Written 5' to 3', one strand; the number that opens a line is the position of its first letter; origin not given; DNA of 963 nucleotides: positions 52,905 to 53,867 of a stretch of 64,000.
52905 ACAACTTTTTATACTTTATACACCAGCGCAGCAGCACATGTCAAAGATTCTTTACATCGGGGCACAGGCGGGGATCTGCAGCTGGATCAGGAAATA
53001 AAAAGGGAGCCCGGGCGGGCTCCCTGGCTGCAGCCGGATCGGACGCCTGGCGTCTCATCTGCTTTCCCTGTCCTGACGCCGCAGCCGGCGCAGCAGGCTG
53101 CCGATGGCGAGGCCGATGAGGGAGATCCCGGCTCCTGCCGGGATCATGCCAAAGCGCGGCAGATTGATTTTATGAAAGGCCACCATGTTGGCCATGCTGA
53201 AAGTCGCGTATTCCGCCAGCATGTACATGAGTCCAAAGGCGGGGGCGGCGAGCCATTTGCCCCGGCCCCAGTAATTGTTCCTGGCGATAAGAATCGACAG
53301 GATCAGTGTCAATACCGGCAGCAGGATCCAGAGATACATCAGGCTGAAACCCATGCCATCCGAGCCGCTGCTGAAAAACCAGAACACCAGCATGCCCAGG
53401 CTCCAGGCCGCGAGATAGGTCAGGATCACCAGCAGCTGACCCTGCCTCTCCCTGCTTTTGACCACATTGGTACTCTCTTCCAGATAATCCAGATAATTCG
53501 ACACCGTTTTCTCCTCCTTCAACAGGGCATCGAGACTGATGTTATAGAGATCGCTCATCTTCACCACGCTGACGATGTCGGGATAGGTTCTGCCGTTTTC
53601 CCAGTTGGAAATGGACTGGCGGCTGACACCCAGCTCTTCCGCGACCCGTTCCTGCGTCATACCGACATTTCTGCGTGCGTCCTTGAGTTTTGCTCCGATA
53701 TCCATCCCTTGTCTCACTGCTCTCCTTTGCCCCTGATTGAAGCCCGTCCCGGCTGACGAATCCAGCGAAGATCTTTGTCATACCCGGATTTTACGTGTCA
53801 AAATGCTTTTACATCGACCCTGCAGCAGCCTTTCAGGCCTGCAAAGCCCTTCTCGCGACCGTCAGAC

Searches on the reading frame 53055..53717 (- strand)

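Call 55: search_protein_families(library=pfam, proteins=[window:53055-53717:-], max_evalue=0.001)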
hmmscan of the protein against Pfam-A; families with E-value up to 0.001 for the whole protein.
window:53055-53717:- (220 aa): 4 families
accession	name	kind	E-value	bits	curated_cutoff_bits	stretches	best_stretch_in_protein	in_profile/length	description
PF01381.28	HTH_3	-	1.5e-16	60.6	23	1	11-65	1-55/55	Helix-turn-helix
PF12844.13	HTH_19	-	3.7e-14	52.8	30.2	1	8-67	1-60/64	Helix-turn-helix domain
PF13560.12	HTH_31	-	1.3e-12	48.3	27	1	7-62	2-58/64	Helix-turn-helix domain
PF13384.12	HTH_23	-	0.00039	20.6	24.6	1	16-39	15-37/50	Homeodomain-like domain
